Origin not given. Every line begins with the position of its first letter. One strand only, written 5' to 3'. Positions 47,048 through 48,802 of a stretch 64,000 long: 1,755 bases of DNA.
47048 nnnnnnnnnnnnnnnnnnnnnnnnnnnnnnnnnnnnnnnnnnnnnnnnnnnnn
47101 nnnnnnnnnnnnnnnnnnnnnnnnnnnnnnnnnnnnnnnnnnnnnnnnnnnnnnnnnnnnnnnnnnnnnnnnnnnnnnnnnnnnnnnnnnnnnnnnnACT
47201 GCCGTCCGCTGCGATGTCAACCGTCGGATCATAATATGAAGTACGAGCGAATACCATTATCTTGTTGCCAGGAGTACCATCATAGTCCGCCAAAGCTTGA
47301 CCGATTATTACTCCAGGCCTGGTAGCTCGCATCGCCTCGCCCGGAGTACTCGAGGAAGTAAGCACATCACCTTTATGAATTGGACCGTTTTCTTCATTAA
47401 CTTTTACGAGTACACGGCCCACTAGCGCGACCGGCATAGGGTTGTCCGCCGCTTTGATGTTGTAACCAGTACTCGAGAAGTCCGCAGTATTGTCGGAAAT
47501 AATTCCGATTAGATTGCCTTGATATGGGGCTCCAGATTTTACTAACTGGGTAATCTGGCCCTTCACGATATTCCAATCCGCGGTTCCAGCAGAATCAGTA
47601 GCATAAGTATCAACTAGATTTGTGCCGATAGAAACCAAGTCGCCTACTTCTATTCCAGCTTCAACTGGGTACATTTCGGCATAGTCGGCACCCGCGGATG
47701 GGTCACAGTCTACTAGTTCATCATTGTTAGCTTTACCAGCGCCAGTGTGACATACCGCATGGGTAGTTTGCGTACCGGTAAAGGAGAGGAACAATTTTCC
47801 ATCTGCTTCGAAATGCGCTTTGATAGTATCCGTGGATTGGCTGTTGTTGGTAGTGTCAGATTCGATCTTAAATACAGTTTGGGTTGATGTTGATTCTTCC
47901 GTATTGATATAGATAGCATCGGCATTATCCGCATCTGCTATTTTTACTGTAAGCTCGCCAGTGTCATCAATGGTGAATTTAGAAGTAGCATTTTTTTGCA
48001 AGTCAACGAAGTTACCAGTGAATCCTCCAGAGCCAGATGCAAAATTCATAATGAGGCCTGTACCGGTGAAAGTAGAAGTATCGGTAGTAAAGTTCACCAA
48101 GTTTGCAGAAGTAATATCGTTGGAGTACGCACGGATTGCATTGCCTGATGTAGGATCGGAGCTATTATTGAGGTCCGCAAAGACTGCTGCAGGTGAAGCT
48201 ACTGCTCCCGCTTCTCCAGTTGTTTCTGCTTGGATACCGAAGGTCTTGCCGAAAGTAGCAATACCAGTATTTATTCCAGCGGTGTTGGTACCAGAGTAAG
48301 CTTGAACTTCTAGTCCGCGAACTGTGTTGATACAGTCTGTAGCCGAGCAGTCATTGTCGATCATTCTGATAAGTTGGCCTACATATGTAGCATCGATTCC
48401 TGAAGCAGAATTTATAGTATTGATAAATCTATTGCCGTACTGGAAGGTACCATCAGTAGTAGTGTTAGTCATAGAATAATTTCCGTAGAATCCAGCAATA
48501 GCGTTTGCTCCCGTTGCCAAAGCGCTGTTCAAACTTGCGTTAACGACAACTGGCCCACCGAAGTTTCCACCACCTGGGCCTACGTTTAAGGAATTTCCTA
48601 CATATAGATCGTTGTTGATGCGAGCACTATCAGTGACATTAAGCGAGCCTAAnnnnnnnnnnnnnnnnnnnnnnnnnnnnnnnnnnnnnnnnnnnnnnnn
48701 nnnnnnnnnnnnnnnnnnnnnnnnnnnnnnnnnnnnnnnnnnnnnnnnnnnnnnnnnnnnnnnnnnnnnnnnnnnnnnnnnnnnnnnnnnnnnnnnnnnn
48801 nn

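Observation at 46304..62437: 5377-aa secreted giant with an LVIVD beta-propeller and a phage-fibre-like modular C-terminus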

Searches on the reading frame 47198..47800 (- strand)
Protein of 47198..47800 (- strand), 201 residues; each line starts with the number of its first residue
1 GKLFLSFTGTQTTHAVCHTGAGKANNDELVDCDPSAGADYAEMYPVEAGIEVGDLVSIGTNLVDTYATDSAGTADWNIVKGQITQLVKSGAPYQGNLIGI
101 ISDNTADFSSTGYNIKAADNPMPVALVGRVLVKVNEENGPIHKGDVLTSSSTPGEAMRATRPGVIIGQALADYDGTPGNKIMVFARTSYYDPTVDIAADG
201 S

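Call 22: search_solved_structures(query=A1, max_evalue=10, show_alignments=4)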
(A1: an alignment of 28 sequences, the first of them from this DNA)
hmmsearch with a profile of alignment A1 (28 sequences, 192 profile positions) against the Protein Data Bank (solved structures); distinct sequences matched with E-value up to 10: 0.

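Call 23: search_protein_families(library=pfam, alignment_id=A1, max_evalue=1)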
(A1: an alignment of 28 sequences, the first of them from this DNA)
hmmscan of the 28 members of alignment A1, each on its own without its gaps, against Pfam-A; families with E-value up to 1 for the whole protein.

A. member 1, seq(201 aa): 0 families

B. families by the number of members that match (of 28 scanned): 16 families
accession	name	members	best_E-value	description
PF23982.2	XM1_gp53_minor_capsid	9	4.8e-05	XM1 gp53 minor capsid protein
PF09956.15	Phage_cement_2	5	0.0003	Phage cement protein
PF11962.13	Peptidase_G2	3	5.3e-07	Peptidase_G2, IMC autoproteolytic cleavage domain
PF10676.14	gerPA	1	0.00073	Spore germination protein gerPA/gerPF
PF15401.11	TAA-Trp-ring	1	0.00098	Tryptophan-ring motif of head of Trimeric autotransporter adhesin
PF13360.13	PQQ_2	1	0.019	Outer membrane protein assembly factor BamB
PF07883.17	Cupin_2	1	0.03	Cupin domain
PF17299.7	DUF5350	1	0.044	Family of unknown function (DUF5350)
PF24172.1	CdiI_ImmP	1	0.045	CdiI immunity protein EcoliA0-like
PF12992.12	DUF3876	1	0.074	Domain of unknown function, B. Theta Gene description (DUF3876)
PF02369.22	Big_1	1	0.091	Bacterial Ig-like domain (group 1)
PF18361.6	ssDBP_DBD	1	0.092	Single stranded DNA-binding protein ss DNA binding domain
PF16262.11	DUF4916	1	0.12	Domain of unknown function (DUF4916)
PF24958.1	DUF7765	1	0.12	Domain of unknown function (DUF7765)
PF23040.1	PH_SSH1-like_1st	1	0.14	Protein phosphatase Slingshot homolog 1-like, PH domain-like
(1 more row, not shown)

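Call 36: search_protein_representatives(alignment_id=A1)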
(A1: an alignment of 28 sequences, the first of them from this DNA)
Query: 28 sequences, 192 profile positions. Proteins with E-value up to 0.001 (for the whole library): 28632; up to 1e-10: 22398; up to 1e-30: 3096. The best 150 are listed.
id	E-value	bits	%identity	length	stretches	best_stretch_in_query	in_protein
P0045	1.7e-101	353.7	-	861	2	8-187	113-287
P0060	7.6e-101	351.6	-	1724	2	9-187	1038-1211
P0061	1.3e-100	350.9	-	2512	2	1-188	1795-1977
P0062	1.1e-99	347.9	-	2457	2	3-187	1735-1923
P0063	2.7e-99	346.6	-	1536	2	9-186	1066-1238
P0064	3.2e-99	346.3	-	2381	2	5-187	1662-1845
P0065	3.5e-98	343.0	-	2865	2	3-185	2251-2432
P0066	4.1e-98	342.7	-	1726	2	26-186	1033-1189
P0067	1.7e-97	340.7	-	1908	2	8-187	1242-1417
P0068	1.2e-96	337.9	-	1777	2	4-185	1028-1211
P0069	1.7e-96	337.4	-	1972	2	2-188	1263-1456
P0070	2.6e-96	336.9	-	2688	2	3-188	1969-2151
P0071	3.6e-96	336.4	-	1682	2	10-187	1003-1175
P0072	5.1e-96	335.9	-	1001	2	5-188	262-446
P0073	5.2e-96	335.9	-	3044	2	8-188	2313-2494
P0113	5.1e-84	296.8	-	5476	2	5-187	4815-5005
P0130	5.2e-75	267.4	-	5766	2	12-187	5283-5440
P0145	4.0e-71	254.7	-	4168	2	33-184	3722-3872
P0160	8.6e-69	247.1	-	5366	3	31-188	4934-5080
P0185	1.6e-66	239.7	-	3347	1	1-191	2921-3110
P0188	2.1e-66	239.3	-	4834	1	2-185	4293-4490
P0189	2.2e-66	239.2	-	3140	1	2-185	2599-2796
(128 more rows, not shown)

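Call 76: list_cluster_members(proteins=[P0185, P0188, P0189, P0145, P0113, P0130, P0160, P0060, P0061, P0002])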
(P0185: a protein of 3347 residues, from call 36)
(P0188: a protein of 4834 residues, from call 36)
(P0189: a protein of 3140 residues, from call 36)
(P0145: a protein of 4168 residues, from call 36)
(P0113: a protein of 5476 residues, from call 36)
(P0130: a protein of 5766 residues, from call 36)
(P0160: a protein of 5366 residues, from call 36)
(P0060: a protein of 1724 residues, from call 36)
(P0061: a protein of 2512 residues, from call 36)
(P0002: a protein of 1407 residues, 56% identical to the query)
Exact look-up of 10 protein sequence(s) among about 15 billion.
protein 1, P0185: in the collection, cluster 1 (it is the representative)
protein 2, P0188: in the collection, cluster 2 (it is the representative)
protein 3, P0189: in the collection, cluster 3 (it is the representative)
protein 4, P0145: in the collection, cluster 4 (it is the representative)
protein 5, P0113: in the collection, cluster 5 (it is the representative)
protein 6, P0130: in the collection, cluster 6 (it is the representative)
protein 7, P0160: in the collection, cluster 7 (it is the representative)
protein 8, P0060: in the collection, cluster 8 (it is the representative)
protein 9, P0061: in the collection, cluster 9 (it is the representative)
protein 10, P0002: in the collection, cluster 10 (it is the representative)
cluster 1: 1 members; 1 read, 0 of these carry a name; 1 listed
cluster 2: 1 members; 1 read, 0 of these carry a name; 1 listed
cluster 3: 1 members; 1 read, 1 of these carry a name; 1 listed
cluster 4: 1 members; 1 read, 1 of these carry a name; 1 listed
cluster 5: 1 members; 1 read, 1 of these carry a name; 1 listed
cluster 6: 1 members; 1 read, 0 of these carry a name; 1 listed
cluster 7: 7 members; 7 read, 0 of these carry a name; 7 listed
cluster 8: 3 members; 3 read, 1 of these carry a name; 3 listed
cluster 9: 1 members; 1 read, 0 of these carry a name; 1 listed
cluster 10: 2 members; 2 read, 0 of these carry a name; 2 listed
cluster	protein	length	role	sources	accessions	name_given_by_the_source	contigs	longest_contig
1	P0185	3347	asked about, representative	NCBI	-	-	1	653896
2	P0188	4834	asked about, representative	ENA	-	-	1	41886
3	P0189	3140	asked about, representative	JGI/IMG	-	hypothetical protein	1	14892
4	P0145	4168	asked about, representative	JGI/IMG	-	hypothetical protein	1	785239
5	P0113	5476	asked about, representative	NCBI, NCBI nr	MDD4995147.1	MAG: hypothetical protein PHW53_01610 [Patescibacteria group bacterium] | hypothetical protein [Patescibacteria group bacterium]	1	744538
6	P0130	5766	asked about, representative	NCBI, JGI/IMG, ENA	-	-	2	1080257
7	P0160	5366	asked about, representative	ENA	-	-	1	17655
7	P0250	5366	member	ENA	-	-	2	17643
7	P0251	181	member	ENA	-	-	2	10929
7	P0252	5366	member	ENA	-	-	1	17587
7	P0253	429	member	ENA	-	-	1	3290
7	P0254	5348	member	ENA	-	-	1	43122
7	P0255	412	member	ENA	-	-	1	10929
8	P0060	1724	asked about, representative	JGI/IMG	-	-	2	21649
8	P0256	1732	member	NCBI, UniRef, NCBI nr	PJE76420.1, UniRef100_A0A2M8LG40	hypothetical protein COV05_04680 [Candidatus Uhrbacteria bacterium ... | Uncharacterized protein n=1 Tax=Candidatus Uhrbacteria bacterium ... | MAG: hypothetical protein COV05_04680 [Candidatus Uhrbacteria bacterium ...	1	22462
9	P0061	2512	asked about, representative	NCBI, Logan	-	-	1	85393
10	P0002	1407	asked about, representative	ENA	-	-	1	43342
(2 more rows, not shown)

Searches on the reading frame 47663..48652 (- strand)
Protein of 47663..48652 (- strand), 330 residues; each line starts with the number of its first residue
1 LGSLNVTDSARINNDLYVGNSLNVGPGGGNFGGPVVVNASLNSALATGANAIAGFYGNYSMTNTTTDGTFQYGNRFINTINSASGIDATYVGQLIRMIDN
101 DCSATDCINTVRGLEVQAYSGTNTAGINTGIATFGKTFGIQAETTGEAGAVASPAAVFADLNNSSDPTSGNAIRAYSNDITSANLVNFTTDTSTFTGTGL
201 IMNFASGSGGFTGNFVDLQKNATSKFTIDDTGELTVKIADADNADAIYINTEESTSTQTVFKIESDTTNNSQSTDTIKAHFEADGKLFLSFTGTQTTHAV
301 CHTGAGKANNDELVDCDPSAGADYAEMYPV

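Call 67: predict_structure(alignment_id=A3)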
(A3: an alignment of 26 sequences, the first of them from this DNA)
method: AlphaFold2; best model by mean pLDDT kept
length: 330 residues; sequences in the alignment: 26
mean_pLDDT: 55.0   pTM: 0.33
mean pLDDT of the five models: 55.0, 53.7, 53.6, 52.1, 47.2
residues with pLDDT >= 90: 0; 70-90: 22; 50-70: 222; < 50: 86
segments of 3 or more residues with pLDDT < 50: 1-54, 68-71, 121-123, 146-149, 321-323, 326-330
pLDDT, mean of each block of 10 residues (from residue 1): 36 41 42 41 43 50 50 56 60 57 57 53 50 53 50 52 56 58 57 54 55 64 68 68 66 63 62 59 73 57 61 60 45
secondary structure, 60 per line:
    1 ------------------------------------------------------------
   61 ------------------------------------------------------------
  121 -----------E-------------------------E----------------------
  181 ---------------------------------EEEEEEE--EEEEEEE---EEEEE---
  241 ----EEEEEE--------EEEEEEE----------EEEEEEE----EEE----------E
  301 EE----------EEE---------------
elements in order: E214-220 E223-229 E233-237 E245-250 E259-265 E276-282 E287-289 E300-302 E313-315

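Call 77: search_solved_structures(query=A3, max_evalue=10, show_alignments=2)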
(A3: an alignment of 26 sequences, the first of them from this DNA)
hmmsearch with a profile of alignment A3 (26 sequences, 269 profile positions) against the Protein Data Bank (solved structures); distinct sequences matched with E-value up to 10: 1.
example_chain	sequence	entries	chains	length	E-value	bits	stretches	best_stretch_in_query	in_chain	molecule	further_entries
7rzb_A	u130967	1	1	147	0.082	15.2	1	125-184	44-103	Bacillithiol system oxidoreductase, YphP/YqiW family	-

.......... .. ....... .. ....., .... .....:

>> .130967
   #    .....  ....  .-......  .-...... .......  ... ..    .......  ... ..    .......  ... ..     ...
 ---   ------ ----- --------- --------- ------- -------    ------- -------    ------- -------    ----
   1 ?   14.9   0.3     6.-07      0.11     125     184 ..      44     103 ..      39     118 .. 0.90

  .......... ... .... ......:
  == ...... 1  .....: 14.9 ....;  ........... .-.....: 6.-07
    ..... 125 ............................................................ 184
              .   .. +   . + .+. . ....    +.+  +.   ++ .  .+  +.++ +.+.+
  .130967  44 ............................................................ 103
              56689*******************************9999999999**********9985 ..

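Call 78: search_protein_families(library=pfam, alignment_id=A3, max_evalue=1)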
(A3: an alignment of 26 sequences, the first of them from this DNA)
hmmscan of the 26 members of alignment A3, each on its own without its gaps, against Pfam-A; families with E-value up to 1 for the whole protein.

A. member 1, seq(330 aa): 0 families

B. families by the number of members that match (of 26 scanned): 8 families
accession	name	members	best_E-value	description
PF05048.19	NosD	1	0.015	Periplasmic copper-binding protein (NosD)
PF09818.15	ABC_ATPase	1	0.036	P-loop domain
PF20307.4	divDNAB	1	0.04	Divergent DnaB-like ATPase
PF03864.22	Phage_cap_E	1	0.071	Phage major capsid protein E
PF06983.19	3-dmu-9_3-mt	1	0.15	3-demethylubiquinone-9 3-methyltransferase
PF02087.21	Nitrophorin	1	0.15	Nitrophorin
PF02305.22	Phage_F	1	0.23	Capsid protein (F protein)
PF06585.17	JHBP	1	0.32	Haemolymph juvenile hormone binding protein (JHBP)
